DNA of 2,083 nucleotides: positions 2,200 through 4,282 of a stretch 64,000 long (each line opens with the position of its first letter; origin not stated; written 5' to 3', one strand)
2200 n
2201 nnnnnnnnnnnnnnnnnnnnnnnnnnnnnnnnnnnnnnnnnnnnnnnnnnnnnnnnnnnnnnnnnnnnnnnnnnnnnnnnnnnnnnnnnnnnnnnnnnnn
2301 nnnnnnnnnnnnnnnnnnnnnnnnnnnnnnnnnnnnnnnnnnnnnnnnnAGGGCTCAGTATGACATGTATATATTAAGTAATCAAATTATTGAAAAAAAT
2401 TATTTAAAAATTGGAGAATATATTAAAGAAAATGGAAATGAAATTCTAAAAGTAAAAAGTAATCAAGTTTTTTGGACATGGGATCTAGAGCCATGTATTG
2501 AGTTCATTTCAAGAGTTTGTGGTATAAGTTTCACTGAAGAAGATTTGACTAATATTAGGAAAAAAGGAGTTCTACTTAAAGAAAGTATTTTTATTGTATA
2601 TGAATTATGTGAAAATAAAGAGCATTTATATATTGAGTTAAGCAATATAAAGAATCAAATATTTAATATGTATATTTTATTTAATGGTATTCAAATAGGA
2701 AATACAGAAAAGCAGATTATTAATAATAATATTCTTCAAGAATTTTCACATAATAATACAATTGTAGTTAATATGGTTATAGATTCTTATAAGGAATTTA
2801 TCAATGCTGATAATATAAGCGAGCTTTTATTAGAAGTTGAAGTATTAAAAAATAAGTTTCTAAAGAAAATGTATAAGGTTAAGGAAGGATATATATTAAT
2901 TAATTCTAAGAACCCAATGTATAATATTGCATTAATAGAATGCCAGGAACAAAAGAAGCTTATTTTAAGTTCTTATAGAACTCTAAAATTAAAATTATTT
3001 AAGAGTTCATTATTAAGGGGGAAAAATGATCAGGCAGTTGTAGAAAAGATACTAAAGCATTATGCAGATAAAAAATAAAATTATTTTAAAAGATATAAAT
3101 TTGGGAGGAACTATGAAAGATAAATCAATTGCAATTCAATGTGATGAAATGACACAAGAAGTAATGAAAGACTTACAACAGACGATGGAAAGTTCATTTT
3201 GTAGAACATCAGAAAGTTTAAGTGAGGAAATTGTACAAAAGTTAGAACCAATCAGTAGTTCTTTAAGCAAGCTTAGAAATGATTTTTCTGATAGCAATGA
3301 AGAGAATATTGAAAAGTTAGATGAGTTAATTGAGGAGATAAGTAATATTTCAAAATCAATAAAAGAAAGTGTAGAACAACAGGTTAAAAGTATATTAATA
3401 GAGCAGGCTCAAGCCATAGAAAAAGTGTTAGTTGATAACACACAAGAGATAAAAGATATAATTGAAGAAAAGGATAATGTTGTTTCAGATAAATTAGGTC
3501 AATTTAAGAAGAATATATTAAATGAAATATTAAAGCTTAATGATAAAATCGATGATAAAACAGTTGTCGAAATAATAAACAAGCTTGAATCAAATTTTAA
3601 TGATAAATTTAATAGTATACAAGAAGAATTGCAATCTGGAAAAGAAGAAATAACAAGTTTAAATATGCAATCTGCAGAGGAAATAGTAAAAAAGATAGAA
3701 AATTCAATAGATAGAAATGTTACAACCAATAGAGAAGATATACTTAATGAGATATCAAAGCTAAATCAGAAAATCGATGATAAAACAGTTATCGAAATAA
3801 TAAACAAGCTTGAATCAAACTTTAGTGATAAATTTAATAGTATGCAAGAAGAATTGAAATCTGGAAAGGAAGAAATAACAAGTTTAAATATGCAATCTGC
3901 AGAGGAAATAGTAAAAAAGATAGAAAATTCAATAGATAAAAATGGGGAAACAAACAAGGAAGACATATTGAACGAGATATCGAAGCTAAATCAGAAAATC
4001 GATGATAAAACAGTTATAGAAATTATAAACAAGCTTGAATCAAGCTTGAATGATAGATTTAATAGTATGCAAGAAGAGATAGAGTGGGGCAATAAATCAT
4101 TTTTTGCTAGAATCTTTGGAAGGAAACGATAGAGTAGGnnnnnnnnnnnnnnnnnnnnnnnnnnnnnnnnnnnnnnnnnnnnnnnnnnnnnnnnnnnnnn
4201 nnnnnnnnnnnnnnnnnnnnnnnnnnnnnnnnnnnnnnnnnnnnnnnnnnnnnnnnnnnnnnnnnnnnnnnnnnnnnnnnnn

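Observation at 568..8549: Operon of three separate bacterial dynamin-like GTPases plus a tandem-repeat coiled-coil protein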

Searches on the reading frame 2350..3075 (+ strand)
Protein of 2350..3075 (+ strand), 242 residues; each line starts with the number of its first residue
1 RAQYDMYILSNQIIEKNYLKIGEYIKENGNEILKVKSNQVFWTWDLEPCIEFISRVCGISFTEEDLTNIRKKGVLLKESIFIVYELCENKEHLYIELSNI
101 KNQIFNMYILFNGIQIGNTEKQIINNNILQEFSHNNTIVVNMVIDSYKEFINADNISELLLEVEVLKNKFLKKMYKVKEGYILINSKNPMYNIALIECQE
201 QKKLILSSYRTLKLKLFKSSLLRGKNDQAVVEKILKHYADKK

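Call 70: search_protein_representatives(protein=window:2350-3075:+)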
Query: 242 residues. Proteins with E-value up to 0.001 (for the whole library): 26; up to 1e-10: 15; up to 1e-30: 3. The best 26 are listed.
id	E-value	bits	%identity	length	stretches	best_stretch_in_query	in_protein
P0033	8.9e-62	224.9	49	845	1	3-241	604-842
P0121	1.2e-57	211.4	43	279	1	2-241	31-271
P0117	2.9e-45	170.9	42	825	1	7-238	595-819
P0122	4.9e-15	72.0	29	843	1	10-209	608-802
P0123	1.3e-14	70.6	30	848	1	4-217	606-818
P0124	1.4e-14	70.5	41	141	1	152-241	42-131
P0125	5.3e-14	68.6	28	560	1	6-212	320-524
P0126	5.7e-14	68.5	47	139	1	165-241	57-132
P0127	3.9e-13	65.8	29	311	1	4-218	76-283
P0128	5.3e-13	65.4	31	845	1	4-207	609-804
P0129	5.1e-12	62.2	28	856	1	6-220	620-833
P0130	1.2e-11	60.9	25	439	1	4-236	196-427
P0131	2.5e-11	59.9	27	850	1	3-199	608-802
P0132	6.4e-11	58.6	28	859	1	33-240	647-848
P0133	9.3e-11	58.0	26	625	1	6-216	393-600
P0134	3.1e-10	56.3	29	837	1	4-205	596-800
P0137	1.1e-08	51.3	29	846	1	4-227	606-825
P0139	1.4e-07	47.7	26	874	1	4-200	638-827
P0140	2.9e-06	43.3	23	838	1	3-213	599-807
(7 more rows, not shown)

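Call 71: list_cluster_members(proteins=[P0122, P0123, P0128, P0129, P0131, P0132, P0134, P0137, P0139, P0140])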
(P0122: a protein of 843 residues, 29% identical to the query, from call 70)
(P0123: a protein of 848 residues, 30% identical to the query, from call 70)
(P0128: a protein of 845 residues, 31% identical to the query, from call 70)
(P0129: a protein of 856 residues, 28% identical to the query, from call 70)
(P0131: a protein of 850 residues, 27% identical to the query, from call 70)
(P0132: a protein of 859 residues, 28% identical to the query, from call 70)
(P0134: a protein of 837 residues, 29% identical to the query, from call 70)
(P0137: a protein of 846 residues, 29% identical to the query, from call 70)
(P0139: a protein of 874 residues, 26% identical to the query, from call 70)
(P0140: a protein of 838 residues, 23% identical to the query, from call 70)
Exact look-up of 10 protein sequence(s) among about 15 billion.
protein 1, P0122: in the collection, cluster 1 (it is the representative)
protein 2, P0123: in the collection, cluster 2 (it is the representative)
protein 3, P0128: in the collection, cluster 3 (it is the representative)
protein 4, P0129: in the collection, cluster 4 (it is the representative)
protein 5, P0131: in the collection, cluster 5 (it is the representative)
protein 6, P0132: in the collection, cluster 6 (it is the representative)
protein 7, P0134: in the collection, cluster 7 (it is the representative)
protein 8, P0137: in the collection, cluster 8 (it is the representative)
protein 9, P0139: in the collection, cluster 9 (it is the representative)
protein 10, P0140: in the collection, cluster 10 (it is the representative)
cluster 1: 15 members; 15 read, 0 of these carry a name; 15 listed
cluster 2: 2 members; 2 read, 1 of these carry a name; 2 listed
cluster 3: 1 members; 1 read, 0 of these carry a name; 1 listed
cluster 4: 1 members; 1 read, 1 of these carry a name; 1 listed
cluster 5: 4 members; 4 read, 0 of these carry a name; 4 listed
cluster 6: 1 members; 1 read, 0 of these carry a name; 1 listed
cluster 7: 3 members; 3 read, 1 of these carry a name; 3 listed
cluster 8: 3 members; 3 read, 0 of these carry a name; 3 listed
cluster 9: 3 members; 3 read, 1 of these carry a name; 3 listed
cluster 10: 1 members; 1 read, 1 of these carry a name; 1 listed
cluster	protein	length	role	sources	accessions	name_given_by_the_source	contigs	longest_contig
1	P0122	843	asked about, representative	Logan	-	-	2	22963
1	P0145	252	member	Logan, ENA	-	-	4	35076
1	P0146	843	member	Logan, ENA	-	-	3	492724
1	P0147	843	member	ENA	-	-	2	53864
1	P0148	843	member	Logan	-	-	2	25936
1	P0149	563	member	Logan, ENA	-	-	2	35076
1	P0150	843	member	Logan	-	-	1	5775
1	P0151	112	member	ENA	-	-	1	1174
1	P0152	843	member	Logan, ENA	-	-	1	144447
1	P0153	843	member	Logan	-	-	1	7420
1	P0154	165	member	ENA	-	-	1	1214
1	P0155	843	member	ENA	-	-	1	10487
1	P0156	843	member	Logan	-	-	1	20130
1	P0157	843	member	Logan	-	-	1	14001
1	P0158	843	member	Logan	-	-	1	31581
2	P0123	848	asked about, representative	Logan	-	-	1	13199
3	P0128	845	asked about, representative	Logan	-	-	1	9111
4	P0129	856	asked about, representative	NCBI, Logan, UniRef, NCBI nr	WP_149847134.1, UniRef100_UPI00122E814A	dynamin family protein [Paenibacillus sp. 37] | dynamin family protein n=1 Tax=Paenibacillus sp. 37 TaxID=2607911 RepID=UPI00122E814A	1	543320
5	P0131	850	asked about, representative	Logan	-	-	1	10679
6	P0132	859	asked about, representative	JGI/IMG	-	-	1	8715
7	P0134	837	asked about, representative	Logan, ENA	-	-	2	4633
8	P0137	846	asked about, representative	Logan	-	-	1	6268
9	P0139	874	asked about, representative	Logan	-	-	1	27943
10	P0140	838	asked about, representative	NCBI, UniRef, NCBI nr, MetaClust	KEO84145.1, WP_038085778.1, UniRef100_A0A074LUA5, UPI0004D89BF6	dynamin family protein [Tumebacillus flagellatus] | Dynamin N-terminal domain-containing protein n=1 Tax=Tumebacillus flagellatus ... | status=active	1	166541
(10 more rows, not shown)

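Call 74: find_homologous_proteins(query=A5, max_evalue=1e-10)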
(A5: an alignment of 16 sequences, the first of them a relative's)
Query A5 (16 sequences) (856 aa, profile of the alignment): 445 proteins with E <= 1e-10 among 8000 candidates; the best 120 are listed.
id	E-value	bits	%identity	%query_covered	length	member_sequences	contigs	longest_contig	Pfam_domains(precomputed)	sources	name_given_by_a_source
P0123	0.0e+0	1083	36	96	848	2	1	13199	PF01926.30,PF00350.30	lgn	-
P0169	0.0e+0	1051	37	96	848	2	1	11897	PF01926.30,PF00350.30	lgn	-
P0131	0.0e+0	1050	34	95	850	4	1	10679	PF01926.30,PF00350.30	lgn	-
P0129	0.0e+0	1046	100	100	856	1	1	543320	PF01926.30,PF00350.30,PF02421.25,PF00009.34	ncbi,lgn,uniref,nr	ncbi:dynamin family protein [Paenibacillus sp. 37]|uniref:dynamin family protein n=1 Tax=Paenibacill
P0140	0.0e+0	1042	38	100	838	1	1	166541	PF01926.30,PF00350.30,PF00009.34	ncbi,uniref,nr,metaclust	ncbi:dynamin family protein [Tumebacillus flagellatus]|uniref:Dynamin N-terminal domain-containing p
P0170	0.0e+0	1034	37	96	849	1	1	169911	PF01926.30,PF00350.30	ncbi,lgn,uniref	ncbi:dynamin family protein [Niallia taxi]|uniref:dynamin family protein n=1 Tax=Niallia taxi TaxID=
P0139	0.0e+0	1029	31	100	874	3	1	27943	PF01926.30,PF00350.30,PF00009.34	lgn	-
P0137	0.0e+0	1017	36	99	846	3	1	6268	PF01926.30,PF00350.30,PF00009.34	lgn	-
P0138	0.0e+0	1013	31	96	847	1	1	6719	PF01926.30,PF00350.30,PF00009.34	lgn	-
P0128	0.0e+0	1012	32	98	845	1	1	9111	PF01926.30,PF00350.30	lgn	-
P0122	2.2e-298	1010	32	100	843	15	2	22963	PF01926.30,PF00350.30,PF00009.34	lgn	-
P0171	5.2e-287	973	32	93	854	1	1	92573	PF01926.30,PF00350.30,PF00009.34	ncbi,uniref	ncbi:dynamin family protein [Neobacillus vireti]|uniref:dynamin family protein n=1 Tax=Neobacillus v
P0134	3.9e-286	970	37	100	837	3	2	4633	PF01926.30,PF00350.30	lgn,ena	-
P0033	6.0e-285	966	29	94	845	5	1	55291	PF01926.30,PF00350.30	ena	-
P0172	4.1e-282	956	32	93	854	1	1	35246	PF01926.30,PF00350.30,PF00009.34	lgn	-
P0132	1.8e-271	921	31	100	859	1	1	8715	PF01926.30,PF00350.30,PF00009.34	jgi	-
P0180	1.0e-268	912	32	95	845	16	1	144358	PF01926.30,PF00350.30,PF00009.34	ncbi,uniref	ncbi:dynamin family protein [Lysinibacillus xylanilyticus]|uniref:dynamin family protein n=1 Tax=Lys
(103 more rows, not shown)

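Call 75: find_encoding_contigs(protein=P0129, flank=10000, max_places=2)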
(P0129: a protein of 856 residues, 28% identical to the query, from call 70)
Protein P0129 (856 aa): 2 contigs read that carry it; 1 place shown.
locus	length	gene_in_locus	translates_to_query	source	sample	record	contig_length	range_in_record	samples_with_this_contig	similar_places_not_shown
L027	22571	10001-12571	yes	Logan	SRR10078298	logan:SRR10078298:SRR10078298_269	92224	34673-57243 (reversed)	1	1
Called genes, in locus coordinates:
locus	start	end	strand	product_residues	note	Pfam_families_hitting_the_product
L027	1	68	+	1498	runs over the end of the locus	PF00270:DEAD (weak), PF00271:Helicase_C (weak)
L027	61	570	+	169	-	-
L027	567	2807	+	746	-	PF28109:DpdD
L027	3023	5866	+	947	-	-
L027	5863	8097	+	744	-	PF00580:UvrD-helicase, PF13086:AAA_11 (faint), PF13245:AAA_19, PF13604:AAA_30 (faint), PF13361:UvrD_C, PF13538:UvrD_C_2 (faint)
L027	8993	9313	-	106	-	-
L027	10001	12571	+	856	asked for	PF00009:GTP_EFTU (weak), PF00350:Dynamin_N, PF01926:MMR_HSR1 (faint), PF02421:FeoB_N (faint)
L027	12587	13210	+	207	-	-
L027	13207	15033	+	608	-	PF00350:Dynamin_N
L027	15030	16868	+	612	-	PF00350:Dynamin_N, PF01926:MMR_HSR1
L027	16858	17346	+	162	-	-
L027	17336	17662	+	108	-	-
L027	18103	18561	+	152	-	-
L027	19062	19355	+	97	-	-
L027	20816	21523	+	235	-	PF16872:putAbiC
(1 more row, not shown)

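Call 76: find_encoding_contigs(protein=P0140, flank=10000, max_places=2)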
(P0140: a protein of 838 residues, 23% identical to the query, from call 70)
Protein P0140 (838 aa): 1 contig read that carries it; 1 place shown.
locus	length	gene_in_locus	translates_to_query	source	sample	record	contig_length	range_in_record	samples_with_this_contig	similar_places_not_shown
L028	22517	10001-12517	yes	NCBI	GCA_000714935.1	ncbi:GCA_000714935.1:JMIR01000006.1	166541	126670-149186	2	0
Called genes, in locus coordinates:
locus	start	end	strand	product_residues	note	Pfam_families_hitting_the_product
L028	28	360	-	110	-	PF03626:COX4_pro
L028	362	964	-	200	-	PF00510:COX3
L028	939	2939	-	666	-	PF00115:COX1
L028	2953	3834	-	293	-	PF00116:COX2, PF06481:COX_ARM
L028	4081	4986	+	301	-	PF01040:UbiA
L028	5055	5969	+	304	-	PF02628:COX15-CtaA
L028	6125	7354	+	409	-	PF00067:p450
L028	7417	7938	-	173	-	PF02525:Flavodoxin_2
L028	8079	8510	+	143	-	PF02082:Rrf2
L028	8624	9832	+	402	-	PF05977:MFS_3, PF07690:MFS_1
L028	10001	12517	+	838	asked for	PF00350:Dynamin_N, PF01926:MMR_HSR1 (weak), PF00009:GTP_EFTU (weak)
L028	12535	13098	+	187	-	-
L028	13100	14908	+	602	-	PF00350:Dynamin_N, PF01926:MMR_HSR1 (faint)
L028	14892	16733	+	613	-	PF00350:Dynamin_N, PF01926:MMR_HSR1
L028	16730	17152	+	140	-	-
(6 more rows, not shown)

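Call 77: find_encoding_contigs(protein=P0180, flank=10000, max_places=2)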
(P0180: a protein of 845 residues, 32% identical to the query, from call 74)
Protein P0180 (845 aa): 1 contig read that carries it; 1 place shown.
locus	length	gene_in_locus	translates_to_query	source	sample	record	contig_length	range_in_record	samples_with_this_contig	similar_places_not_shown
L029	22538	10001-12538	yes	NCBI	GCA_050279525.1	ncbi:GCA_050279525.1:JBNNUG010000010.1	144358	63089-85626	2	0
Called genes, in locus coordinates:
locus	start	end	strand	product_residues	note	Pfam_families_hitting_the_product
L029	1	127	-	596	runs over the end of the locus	-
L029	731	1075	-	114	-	PF12844:HTH_19 (weak), PF13560:HTH_31 (weak), PF01381:HTH_3, PF13443:HTH_26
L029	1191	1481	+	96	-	-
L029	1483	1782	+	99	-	-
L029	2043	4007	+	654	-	PF04851:ResIII, PF00270:DEAD, PF18766:SWI2_SNF2 (weak), PF00271:Helicase_C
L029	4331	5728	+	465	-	PF00078:RVT_1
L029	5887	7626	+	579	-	PF03235:GmrSD_N, PF07510:GmrSD_C (faint)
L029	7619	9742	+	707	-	PF03235:GmrSD_N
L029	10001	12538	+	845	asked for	PF00009:GTP_EFTU (faint), PF00350:Dynamin_N, PF01926:MMR_HSR1 (weak)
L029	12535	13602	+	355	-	-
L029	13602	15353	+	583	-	PF00350:Dynamin_N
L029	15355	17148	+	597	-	PF00350:Dynamin_N, PF01926:MMR_HSR1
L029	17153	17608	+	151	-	-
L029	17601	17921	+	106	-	-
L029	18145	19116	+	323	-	PF13091:PLDc_2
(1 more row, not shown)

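Call 83: find_related_loci(query=A5, collection=viral_contigs, flank=10000)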
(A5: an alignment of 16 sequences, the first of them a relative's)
Query A5 (856 aa) in viral_contigs; peptide patterns used: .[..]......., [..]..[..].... (x = any residue, [..] = any of these).
25 stretches matched a pattern, but none encodes a relative of the query by tblastn (E <= 1e-3).

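Call 84: find_related_loci(query=A5, collection=metagenome_contigs, flank=10000)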
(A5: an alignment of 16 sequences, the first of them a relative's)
Query A5 (856 aa) in metagenome_contigs; peptide patterns used: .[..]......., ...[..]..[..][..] (x = any residue, [..] = any of these).
600 stretches matched a pattern (row limit reached: there are more); 135 encode a relative of the query (tblastn E <= 1e-3); the best 80 are kept; 80 distinct loci.
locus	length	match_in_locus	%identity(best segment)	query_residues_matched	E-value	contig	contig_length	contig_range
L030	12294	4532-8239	34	1-853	3e-160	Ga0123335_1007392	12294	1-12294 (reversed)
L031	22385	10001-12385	32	1-811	4e-118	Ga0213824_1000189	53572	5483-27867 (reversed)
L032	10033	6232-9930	29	1-806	4e-100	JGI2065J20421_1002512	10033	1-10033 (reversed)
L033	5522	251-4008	29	13-813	8e-98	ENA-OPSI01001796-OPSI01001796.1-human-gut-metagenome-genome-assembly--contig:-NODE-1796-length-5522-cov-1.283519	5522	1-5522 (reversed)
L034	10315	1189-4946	30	13-813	3e-97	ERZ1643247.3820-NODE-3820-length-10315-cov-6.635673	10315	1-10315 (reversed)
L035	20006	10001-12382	29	7-829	3e-93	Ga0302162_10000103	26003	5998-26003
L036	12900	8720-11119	29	7-829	1e-92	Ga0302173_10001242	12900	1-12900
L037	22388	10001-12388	29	7-829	1e-91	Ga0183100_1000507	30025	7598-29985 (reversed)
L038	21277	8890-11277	28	7-829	1e-89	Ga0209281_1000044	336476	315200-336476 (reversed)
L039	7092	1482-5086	26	1-836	4e-90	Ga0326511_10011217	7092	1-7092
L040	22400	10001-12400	29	7-829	3e-89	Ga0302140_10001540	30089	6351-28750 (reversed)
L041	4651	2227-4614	28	7-829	2e-89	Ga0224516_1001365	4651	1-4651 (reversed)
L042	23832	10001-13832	28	1-825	4e-89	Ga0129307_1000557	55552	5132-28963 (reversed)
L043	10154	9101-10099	44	1-337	8e-88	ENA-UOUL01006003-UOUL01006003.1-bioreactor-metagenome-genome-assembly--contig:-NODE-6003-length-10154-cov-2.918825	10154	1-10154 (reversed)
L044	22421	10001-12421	30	5-810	5e-87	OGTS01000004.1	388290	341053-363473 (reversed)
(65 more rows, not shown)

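Call 99: predict_structure(alignment_id=A7)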
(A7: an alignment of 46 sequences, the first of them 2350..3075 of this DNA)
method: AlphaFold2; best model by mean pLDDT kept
length: 242 residues; sequences in the alignment: 46
mean_pLDDT: 93.8   pTM: 0.90
mean pLDDT of the five models: 93.8, 93.6, 92.7, 92.6, 91.5
residues with pLDDT >= 90: 197; 70-90: 44; 50-70: 0; < 50: 1
segments of 3 or more residues with pLDDT < 50: none
pLDDT, mean of each block of 10 residues (from residue 1): 86 92 97 97 97 97 98 96 97 96 98 93 96 97 93 91 97 95 96 95 82 91 89 93 63
secondary structure, 60 per line:
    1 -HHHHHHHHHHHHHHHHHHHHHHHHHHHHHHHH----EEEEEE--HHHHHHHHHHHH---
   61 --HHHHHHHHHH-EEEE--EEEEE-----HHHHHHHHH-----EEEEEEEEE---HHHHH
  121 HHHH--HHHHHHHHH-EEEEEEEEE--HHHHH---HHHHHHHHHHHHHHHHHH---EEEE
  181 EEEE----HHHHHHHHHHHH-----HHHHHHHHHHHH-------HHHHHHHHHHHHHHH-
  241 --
elements in order: H2-33 E38-43 H46-57 H63-72 E74-77 E80-84 H90-98 E104-112 H116-124 H127-135 E137-145 H148-152 H156-173 E177-184 H189-200 H206-217 H225-239

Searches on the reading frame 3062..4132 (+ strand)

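Call 5: search_protein_families(library=pfam, proteins=[window:3062-4132:+], max_evalue=0.1)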
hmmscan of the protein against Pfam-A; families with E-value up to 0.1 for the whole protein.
window:3062-4132:+ (356 aa): 11 families
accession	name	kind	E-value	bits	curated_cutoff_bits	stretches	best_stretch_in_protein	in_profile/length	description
PF09687.15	PRESAN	-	3.8e-05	24.6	23.7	1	223-293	3-76/125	Plasmodium RESA N-terminal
PF01442.23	Apolipoprotein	-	0.00045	20.4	90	1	32-150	65-179/190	Apolipoprotein A1/A4/E domain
PF07739.18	TipAS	-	0.0022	18.9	23.8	0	85-154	14-83/117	TipAS antibiotic-recognition domain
PF21822.3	Phage_TAC_15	-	0.0027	18.7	22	0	284-328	30-78/127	Phage tail assembly chaperone protein, TAC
PF13907.11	CHD1-like_C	-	0.024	15.5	28.3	1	51-108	4-62/96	Chromodomain-helicase-DNA-binding protein 1-like, C-terminal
PF09976.15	TPR_21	-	0.026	14.7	25.5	0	231-288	46-103/193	Tetratricopeptide repeat-like domain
PF12732.12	YtxH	-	0.039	14.8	37.5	1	70-111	25-66/71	YtxH-like protein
PF00730.31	HhH-GPD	-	0.052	14.3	26.2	0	234-275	5-44/108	HhH-GPD superfamily base excision DNA repair protein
PF00486.34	Trans_reg_C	-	0.054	14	26.2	0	220-256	23-59/77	Transcriptional regulatory protein, C terminal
PF12167.14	Arm-DNA-bind_2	-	0.058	13.8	22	0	269-293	28-52/65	Arm DNA-binding domain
PF09769.14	ApoO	-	0.078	13.3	31.4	0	168-208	27-66/131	Apolipoprotein O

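Call 6: search_protein_families(library=padloc, proteins=[window:3062-4132:+], max_evalue=0.1)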
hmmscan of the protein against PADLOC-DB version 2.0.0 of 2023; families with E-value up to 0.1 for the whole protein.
window:3062-4132:+ (356 aa): 14 families
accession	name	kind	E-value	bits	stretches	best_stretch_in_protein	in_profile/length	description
PDLC00648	ZorA3|ZorA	-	2.4e-07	27.9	1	29-333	263-532/692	MotA/ExbB/TolQ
PDLC00647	ZorA3|ZorA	-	7e-07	26.1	1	31-332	293-612/780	MotA/ExbB/TolQ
PDLC00650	ZorA3|ZorA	-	5.2e-06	23.3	1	31-317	449-731/1063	MotA/ExbB/TolQ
PDLC03865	LmuB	-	7.5e-06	22.4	1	30-348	538-851/1007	-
PDLC00640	ZorA2|ZorA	-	2.2e-05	21.3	1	35-232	372-559/590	MotA/ExbB/TolQ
PDLC02668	DndD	-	0.00017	18.7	1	26-336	213-526/659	DndD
PDLC04894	PDC-S06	-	0.0004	17.1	1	67-241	281-456/740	-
PDLC03859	LmuB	-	0.00085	16.6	1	23-194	314-487/611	-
PDLC00638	ZorA2|ZorA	-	0.013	12.3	0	31-218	324-501/545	MotA/ExbB/TolQ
PDLC03867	LmuB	-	0.015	11.8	2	240-319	206-284/605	-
PDLC04715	PDC-M58A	-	0.02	12.9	1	223-290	72-136/154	-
PDLC03839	LeoA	-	0.031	11.4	0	246-346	285-386/559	-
PDLC03841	LeoBC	-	0.039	11.1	1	177-340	273-431/601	-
PDLC01580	Cas9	-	0.041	9.9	1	121-326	194-395/1329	"CAS-II-A,CAS-II-B,CAS-II-C; effector__SPE"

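Call 26: search_protein_families(library=ncbifam, proteins=[window:3062-4132:+], max_evalue=0.001)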
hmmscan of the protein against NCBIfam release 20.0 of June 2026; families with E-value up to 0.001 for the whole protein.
window:3062-4132:+ (356 aa): 0 families

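Call 44: search_protein_families(library=phrogs, proteins=[window:3113-4132:+], max_evalue=0.001)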
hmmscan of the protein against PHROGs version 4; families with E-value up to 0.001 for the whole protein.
window:3113-4132:+ (339 aa): 2 families
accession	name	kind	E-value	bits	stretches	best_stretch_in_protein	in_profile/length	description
phrog_6388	-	unknown function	0.00013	23.1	0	211-252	25-69/75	-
phrog_1272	-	tail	0.00061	18.6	1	17-309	750-1024/1606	tail length tape measure protein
